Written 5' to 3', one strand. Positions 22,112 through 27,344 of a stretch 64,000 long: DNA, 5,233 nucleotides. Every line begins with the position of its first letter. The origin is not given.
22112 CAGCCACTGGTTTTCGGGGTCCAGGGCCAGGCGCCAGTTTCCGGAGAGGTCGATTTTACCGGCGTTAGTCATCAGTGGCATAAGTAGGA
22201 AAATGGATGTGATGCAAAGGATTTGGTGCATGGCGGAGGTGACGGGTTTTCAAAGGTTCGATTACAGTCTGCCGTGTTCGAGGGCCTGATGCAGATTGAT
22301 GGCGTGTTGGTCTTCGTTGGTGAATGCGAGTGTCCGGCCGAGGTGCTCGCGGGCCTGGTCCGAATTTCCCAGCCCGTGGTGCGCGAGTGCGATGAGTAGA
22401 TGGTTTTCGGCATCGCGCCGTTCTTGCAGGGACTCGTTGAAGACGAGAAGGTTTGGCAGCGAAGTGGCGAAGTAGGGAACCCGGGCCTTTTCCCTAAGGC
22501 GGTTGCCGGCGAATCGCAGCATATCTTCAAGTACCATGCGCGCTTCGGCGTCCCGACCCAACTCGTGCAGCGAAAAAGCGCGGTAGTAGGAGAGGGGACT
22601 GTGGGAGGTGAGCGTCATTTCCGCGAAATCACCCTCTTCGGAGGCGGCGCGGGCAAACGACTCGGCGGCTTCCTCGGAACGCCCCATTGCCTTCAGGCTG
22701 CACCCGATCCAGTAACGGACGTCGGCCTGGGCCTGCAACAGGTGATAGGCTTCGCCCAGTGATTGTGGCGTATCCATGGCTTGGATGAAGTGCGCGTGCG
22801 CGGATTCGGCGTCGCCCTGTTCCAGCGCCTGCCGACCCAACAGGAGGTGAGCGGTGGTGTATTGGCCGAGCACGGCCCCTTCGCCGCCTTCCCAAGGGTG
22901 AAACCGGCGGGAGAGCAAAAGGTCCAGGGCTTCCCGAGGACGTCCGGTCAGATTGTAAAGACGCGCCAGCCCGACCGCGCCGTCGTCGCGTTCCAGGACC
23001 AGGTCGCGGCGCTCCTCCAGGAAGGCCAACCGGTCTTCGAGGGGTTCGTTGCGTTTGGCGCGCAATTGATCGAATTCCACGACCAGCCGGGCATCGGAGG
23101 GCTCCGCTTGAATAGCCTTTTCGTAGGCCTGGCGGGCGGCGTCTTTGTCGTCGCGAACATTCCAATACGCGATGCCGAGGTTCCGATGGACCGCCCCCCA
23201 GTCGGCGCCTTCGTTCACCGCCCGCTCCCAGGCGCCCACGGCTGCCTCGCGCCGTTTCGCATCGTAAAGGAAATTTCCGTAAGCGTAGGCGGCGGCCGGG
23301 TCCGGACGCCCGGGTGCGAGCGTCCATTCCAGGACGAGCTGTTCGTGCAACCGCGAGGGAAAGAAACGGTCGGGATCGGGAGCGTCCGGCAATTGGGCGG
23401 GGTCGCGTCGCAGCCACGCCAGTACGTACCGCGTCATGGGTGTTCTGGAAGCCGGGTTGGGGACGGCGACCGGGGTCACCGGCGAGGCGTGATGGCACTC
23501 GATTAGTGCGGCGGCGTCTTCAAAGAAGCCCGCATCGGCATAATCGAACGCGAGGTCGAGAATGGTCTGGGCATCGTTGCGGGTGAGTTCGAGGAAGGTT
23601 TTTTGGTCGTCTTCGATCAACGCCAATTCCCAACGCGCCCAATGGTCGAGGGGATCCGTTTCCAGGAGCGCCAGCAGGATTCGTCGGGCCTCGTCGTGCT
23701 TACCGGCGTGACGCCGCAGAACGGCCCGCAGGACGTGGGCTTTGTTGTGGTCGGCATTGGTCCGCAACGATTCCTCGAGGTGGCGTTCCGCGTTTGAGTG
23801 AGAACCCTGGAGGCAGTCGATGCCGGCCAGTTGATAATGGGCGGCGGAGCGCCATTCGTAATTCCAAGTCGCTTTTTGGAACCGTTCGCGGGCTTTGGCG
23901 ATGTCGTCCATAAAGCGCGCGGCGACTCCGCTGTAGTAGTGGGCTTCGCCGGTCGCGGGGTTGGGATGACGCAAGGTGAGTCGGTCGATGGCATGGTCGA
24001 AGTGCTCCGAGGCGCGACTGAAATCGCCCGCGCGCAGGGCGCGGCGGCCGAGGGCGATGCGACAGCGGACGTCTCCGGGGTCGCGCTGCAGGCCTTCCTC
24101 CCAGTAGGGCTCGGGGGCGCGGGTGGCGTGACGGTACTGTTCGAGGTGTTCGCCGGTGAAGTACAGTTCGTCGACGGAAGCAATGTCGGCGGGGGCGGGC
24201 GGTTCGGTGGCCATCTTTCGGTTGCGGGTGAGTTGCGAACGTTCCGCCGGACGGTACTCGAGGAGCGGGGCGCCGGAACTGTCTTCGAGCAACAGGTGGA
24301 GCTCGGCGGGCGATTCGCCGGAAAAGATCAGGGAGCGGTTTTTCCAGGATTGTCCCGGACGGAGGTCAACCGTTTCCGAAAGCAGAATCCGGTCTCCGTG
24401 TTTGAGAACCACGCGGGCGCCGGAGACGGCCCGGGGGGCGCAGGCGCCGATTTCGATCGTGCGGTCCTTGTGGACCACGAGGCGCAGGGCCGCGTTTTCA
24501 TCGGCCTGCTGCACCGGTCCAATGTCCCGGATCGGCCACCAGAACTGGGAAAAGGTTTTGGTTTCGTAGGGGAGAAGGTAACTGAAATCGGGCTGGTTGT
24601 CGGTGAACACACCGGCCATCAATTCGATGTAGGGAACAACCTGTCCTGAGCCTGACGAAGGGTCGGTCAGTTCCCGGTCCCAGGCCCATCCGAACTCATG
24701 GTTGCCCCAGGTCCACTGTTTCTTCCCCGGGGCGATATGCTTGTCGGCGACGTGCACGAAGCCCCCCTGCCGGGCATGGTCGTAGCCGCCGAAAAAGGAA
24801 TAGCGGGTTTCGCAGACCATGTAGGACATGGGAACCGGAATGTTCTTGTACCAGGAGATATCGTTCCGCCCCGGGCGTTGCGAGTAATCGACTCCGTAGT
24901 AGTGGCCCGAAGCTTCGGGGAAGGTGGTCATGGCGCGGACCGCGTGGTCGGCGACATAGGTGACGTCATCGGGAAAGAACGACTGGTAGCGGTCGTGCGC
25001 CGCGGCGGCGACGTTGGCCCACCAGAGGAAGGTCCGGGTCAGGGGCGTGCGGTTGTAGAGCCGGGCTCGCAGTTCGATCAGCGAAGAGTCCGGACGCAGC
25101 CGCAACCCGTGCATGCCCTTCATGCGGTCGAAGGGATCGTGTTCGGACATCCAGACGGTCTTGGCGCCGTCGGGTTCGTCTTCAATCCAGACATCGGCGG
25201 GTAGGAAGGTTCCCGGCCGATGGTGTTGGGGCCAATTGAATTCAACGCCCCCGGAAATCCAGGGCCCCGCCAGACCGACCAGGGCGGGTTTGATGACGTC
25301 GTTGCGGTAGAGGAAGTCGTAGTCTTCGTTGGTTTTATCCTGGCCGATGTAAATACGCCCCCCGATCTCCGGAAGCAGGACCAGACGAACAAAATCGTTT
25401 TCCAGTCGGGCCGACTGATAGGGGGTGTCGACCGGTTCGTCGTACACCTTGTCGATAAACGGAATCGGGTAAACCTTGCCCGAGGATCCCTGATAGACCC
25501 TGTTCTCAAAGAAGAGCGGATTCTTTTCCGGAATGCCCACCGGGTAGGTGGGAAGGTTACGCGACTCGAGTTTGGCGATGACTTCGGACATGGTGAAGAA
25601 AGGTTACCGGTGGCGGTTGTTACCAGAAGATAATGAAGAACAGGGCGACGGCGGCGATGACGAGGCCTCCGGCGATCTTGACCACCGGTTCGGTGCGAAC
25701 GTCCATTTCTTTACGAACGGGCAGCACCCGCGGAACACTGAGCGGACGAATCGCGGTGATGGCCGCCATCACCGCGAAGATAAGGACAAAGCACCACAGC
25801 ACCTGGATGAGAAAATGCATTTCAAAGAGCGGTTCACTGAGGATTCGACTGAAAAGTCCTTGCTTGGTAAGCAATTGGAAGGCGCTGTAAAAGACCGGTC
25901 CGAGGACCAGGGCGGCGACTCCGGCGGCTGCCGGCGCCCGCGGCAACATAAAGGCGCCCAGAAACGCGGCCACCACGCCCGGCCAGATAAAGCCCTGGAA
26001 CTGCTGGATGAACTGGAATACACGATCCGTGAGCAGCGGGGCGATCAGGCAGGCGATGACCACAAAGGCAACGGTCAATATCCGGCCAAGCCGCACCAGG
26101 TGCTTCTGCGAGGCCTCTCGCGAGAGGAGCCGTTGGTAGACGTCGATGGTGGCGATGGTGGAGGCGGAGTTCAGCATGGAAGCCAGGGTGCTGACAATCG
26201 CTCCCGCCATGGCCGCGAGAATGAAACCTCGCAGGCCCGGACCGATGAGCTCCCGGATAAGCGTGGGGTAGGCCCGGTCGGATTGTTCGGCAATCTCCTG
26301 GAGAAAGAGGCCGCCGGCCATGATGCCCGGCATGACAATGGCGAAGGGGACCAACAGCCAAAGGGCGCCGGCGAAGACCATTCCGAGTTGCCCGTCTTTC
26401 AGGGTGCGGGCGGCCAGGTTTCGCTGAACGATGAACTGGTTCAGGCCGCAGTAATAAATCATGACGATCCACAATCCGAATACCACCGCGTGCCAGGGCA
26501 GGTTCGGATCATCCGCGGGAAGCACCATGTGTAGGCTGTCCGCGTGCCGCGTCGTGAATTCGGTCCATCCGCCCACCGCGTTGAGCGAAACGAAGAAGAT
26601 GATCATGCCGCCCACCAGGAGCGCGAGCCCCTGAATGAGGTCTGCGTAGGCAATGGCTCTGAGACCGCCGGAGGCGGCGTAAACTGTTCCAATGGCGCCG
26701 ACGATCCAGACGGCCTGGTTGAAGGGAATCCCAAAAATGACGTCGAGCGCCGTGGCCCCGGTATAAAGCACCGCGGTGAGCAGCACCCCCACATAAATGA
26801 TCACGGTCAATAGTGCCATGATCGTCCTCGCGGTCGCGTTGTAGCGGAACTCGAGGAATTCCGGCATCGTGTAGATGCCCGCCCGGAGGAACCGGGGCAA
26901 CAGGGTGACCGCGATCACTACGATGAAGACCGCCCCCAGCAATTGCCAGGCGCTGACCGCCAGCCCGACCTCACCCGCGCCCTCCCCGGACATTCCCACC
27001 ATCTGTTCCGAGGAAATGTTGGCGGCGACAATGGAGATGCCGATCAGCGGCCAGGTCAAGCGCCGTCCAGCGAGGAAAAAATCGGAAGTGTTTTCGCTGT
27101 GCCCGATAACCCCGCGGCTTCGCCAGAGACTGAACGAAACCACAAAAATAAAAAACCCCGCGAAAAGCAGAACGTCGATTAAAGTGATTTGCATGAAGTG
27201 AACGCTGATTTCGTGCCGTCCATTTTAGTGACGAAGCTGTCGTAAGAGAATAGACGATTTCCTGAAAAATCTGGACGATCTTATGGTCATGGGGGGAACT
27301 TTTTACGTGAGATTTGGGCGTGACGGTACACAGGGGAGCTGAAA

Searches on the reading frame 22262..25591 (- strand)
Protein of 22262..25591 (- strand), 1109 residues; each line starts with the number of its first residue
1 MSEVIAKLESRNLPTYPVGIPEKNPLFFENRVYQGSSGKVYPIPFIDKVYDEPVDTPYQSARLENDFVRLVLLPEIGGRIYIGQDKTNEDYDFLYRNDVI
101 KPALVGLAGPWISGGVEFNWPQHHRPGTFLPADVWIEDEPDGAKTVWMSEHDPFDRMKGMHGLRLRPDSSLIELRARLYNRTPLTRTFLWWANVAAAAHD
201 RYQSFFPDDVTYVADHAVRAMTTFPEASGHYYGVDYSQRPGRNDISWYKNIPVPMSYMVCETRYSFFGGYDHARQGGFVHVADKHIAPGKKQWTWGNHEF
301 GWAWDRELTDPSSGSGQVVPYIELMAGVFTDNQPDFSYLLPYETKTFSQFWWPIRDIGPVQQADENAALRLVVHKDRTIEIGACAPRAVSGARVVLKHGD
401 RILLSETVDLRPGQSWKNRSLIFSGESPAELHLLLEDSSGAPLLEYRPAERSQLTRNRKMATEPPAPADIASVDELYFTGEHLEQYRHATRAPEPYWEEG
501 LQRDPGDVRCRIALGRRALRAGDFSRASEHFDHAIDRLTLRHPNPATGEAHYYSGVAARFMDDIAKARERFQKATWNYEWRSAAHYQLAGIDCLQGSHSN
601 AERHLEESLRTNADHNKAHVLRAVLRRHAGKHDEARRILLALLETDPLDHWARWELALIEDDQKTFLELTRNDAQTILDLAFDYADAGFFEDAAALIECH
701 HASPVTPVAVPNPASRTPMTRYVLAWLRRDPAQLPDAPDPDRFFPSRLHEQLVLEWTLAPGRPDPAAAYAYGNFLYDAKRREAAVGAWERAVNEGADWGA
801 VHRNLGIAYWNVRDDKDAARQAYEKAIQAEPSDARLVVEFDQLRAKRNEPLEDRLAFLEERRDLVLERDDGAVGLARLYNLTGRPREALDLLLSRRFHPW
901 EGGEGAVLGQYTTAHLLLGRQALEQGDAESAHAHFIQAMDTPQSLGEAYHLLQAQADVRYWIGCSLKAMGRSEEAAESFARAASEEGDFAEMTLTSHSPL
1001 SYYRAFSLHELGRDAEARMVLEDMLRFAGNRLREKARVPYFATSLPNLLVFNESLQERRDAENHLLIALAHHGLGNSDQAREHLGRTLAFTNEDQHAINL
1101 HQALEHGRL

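Call 7: search_protein_families(library=pfam, proteins=[window:22262-25591:-], max_evalue=0.001)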
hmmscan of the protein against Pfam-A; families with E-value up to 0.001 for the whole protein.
window:22262-25591:- (1109 aa): 11 families
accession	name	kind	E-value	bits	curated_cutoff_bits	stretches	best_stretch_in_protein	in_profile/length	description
PF17128.10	DUF5107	-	1.7e-42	145.9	24.4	1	39-354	5-310/310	Domain of unknown function (DUF5107)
PF07719.23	TPR_2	-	9.1e-17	60.2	27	0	801-832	3-33/34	Tetratricopeptide repeat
PF13174.12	TPR_6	-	4.7e-12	46.2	26.3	0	957-983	1-27/33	Tetratricopeptide repeat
PF14559.12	TPR_19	-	1.1e-11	45.4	25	1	595-649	4-58/68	Tetratricopeptide repeat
PF13428.12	TPR_14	-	1.2e-11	44.5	23.5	0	618-657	3-42/44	Tetratricopeptide repeat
PF13424.12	TPR_12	-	4.6e-11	43.2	30.1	0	518-575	13-72/77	Tetratricopeptide repeat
PF13181.12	TPR_8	-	4e-09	36.3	25.7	0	956-984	1-29/34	Tetratricopeptide repeat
PF00515.34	TPR_1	-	7.9e-07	29.1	27.8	0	956-982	1-27/34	Tetratricopeptide repeat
PF13432.12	TPR_16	-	9.7e-07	29.6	32.7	1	595-648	10-63/65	Tetratricopeptide repeat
PF12895.13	ANAPC3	-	0.00027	21.6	27.2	0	584-640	25-80/82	Anaphase-promoting complex, cyclosome, subunit 3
PF13431.12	TPR_17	-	0.00057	20.4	24.4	0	606-636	3-33/34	Tetratricopeptide repeat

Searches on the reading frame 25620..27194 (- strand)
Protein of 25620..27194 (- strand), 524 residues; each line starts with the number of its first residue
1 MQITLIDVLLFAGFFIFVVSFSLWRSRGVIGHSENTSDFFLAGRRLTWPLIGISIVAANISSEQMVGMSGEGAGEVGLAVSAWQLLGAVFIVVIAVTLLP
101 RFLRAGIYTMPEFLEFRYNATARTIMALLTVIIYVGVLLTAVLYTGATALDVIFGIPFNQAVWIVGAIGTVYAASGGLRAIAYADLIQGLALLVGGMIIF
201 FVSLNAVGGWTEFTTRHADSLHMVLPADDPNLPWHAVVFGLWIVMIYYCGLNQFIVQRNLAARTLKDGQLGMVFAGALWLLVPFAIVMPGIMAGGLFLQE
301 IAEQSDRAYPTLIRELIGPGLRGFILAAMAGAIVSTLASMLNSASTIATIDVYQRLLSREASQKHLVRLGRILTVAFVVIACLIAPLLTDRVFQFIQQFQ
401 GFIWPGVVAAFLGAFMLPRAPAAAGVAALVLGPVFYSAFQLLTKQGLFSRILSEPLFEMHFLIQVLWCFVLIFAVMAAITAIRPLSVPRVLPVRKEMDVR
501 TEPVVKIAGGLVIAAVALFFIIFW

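Call 7: search_protein_families(library=pfam, proteins=[window:25620-27194:-], max_evalue=0.001)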
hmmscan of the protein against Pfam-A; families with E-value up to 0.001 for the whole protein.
window:25620-27194:- (524 aa): 1 family
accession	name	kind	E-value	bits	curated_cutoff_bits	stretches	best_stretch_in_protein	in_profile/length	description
PF00474.23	SSF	-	8.5e-62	209.8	22.8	1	39-431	1-405/406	Sodium:solute symporter family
